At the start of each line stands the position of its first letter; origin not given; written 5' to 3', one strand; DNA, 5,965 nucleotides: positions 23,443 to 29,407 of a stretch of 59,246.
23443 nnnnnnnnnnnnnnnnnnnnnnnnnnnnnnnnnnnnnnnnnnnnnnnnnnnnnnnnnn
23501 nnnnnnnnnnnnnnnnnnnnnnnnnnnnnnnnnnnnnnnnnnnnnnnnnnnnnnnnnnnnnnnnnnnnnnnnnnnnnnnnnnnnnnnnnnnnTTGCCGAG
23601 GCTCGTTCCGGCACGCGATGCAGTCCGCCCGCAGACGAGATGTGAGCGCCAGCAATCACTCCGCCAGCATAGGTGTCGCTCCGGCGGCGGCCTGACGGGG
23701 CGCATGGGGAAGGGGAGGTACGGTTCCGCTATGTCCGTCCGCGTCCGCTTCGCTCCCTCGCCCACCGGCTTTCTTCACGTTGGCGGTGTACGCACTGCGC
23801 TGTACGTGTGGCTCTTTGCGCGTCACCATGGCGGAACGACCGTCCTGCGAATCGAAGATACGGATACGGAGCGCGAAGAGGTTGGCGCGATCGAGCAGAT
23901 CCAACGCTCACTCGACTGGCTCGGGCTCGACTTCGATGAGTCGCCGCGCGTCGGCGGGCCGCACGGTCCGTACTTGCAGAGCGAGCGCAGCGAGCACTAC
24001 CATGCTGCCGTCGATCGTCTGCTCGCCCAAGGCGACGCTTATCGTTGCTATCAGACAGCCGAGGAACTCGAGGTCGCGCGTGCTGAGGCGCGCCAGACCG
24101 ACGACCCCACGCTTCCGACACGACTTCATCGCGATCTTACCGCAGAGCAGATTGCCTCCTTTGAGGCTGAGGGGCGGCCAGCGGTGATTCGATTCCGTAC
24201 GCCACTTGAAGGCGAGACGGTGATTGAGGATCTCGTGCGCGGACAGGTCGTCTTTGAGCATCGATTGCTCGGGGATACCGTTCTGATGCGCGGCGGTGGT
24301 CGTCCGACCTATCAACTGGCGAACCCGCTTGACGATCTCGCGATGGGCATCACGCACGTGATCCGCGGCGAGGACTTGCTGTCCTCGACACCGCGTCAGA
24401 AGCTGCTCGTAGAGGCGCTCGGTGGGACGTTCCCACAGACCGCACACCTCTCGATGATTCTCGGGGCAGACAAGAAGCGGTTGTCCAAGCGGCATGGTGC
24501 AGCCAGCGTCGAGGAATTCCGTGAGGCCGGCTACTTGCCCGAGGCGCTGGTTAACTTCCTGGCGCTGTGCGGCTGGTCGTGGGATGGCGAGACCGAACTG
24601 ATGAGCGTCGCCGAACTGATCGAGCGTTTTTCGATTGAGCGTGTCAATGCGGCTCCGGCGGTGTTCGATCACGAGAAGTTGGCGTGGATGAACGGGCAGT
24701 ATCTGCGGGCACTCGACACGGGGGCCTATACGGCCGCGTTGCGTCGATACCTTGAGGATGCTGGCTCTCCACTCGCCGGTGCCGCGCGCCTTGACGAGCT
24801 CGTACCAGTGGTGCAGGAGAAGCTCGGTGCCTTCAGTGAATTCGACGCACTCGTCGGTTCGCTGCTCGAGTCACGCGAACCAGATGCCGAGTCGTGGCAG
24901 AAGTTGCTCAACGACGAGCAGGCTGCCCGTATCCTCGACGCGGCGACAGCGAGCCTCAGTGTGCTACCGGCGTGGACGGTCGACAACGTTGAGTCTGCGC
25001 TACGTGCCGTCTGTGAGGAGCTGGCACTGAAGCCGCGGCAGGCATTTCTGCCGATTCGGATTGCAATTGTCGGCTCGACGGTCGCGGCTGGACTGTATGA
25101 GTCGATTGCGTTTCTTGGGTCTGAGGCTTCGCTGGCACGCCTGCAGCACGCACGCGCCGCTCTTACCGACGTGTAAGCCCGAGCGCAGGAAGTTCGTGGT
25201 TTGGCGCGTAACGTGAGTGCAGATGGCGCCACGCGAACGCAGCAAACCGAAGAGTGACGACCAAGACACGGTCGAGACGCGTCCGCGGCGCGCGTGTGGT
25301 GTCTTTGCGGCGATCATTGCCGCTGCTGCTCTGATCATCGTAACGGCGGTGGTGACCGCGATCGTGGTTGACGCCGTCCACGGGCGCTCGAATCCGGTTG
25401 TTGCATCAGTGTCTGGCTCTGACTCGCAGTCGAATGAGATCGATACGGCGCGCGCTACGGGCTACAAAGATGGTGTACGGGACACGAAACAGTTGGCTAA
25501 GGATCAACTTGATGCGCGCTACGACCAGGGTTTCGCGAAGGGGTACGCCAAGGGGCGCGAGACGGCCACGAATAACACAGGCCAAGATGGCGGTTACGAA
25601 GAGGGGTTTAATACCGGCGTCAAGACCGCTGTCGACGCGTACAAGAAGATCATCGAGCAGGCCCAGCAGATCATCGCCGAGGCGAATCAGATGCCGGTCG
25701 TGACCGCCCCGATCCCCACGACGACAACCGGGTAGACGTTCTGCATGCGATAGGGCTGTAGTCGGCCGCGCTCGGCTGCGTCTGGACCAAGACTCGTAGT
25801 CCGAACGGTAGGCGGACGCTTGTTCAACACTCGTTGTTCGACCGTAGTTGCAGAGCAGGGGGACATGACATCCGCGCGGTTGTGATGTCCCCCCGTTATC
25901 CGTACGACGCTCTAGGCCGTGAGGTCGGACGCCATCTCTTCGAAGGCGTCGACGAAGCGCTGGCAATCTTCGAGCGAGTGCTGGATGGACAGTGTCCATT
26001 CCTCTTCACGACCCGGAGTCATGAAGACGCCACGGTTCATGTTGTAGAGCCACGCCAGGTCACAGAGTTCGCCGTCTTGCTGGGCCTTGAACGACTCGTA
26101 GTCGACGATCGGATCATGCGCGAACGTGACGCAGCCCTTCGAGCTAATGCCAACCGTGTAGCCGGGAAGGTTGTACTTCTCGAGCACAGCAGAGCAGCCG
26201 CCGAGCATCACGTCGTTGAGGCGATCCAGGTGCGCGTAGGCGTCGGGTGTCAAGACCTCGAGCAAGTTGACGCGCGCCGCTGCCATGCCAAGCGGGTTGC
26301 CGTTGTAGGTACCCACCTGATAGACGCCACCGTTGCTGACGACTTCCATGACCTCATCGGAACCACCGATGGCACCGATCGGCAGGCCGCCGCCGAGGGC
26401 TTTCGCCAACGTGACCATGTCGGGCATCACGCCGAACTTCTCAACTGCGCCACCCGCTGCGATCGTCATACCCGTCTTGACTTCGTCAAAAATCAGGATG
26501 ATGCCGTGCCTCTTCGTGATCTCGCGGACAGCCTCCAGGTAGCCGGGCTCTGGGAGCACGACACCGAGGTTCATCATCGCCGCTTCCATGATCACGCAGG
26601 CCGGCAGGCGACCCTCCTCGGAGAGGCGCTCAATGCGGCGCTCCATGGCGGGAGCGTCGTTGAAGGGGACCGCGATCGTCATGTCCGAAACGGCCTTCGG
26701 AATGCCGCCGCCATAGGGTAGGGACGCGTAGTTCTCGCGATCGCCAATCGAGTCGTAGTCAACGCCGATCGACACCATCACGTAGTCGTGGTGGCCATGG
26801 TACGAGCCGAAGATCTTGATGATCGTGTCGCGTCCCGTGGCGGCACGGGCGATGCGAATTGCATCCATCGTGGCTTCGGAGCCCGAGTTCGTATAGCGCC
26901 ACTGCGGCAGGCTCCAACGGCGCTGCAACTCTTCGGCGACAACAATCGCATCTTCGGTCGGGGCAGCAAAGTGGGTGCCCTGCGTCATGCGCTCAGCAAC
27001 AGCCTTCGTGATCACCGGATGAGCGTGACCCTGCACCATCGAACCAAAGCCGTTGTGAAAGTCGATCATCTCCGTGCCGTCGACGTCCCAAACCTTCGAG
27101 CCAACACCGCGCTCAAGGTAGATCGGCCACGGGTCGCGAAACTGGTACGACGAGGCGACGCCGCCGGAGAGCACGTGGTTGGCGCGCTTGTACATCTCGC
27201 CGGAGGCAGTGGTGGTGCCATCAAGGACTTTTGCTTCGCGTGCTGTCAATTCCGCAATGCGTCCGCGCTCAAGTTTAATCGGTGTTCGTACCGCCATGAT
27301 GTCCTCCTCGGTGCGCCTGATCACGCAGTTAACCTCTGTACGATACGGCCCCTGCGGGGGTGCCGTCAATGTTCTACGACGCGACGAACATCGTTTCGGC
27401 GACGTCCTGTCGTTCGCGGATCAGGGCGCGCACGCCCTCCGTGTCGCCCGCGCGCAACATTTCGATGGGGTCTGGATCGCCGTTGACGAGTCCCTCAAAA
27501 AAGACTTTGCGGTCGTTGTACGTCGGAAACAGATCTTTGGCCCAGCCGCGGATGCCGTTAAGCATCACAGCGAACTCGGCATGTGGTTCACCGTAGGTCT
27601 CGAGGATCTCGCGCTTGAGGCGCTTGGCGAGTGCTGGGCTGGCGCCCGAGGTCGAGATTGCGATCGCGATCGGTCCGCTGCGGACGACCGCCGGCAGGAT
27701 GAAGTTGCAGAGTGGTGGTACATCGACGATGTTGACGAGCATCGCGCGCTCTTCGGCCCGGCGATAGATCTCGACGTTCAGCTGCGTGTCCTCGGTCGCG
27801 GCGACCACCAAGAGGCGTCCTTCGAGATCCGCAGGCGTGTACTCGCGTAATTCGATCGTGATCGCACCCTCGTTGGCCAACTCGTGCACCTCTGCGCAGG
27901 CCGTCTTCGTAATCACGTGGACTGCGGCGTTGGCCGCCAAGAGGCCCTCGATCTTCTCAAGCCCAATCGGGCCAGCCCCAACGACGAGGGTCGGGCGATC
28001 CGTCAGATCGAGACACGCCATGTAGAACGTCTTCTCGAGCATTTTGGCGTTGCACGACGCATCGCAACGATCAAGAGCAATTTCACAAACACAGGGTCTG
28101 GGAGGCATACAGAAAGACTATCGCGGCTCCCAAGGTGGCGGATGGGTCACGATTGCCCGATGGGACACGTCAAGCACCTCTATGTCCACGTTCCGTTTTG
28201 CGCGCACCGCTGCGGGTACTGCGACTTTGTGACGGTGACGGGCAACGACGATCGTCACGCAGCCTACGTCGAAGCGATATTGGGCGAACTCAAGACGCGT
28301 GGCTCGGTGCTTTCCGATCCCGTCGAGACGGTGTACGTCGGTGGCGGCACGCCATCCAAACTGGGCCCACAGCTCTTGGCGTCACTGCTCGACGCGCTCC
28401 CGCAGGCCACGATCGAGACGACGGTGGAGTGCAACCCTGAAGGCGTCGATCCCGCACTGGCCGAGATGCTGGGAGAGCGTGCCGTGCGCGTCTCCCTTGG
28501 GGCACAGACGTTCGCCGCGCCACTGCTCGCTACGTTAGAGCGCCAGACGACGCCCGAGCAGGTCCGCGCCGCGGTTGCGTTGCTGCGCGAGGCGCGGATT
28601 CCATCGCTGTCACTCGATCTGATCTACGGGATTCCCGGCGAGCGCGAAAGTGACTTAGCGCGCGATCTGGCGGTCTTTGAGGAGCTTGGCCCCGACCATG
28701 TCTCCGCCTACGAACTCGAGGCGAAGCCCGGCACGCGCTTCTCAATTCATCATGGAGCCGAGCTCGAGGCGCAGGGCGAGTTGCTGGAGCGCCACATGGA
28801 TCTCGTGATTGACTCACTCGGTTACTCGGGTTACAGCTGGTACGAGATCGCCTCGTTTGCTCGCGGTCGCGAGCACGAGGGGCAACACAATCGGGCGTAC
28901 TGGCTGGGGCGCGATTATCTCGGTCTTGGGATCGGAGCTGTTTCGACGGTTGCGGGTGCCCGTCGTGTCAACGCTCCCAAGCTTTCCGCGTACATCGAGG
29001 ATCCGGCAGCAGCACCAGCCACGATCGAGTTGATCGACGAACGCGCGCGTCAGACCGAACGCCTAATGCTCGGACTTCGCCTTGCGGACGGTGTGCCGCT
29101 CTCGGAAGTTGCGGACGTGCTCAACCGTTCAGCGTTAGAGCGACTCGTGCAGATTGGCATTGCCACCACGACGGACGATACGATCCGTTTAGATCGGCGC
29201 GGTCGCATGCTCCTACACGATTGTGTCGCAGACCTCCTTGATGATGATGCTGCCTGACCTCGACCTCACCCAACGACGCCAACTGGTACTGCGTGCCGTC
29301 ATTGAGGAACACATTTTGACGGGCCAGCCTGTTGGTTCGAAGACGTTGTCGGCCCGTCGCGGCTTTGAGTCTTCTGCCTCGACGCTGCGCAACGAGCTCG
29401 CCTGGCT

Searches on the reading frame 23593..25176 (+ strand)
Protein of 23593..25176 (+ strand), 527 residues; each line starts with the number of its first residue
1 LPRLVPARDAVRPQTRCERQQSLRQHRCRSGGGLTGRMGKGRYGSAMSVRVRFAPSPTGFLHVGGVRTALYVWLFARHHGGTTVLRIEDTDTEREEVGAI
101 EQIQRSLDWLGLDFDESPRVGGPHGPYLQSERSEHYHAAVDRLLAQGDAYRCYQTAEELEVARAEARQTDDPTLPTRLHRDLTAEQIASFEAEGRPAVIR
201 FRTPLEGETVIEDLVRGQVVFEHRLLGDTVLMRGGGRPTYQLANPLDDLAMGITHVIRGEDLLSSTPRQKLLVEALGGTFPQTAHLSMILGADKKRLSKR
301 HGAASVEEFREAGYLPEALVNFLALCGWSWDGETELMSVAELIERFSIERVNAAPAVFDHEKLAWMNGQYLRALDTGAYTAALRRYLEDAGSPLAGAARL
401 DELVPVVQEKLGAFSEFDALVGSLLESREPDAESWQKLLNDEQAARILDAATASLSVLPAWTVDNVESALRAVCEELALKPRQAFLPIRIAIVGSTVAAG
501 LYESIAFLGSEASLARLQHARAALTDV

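Call 74: search_protein_families(library=pfam, proteins=[window:23593-25176:+], max_evalue=0.00001)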
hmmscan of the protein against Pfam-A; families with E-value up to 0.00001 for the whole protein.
window:23593-25176:+ (527 aa): 2 families
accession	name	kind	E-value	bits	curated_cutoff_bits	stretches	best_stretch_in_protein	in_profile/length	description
PF00749.27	tRNA-synt_1c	-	2.2e-93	313.1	23.4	1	49-365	2-314/314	tRNA synthetases class I (E and Q), catalytic domain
PF19269.4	Anticodon_2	-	2.3e-23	83.6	23.6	1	395-520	11-140/141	Anticodon binding domain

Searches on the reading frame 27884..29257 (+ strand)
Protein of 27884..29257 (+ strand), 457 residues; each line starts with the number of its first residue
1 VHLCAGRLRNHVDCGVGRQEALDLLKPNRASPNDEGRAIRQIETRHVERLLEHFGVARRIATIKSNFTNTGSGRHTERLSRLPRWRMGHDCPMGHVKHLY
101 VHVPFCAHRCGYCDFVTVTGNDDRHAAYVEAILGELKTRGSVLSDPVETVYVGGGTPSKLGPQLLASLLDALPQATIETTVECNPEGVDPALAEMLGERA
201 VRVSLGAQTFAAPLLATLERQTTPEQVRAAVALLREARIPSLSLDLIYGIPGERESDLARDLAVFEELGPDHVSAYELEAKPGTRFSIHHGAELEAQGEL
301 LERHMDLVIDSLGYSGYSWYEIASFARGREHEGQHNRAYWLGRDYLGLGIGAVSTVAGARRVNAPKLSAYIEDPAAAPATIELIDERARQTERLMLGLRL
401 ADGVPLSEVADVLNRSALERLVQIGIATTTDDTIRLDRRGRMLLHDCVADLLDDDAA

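Call 74: search_protein_families(library=pfam, proteins=[window:27884-29257:+], max_evalue=0.00001)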
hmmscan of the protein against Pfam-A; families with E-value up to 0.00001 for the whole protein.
window:27884-29257:+ (457 aa): 2 families
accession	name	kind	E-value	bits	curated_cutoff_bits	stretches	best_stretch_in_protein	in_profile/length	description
PF04055.27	Radical_SAM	-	1.1e-20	74.9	29.5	1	100-260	1-161/166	Radical SAM superfamily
PF06969.22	HemN_C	-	9e-07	29.3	24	1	386-443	3-67/67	HemN C-terminal domain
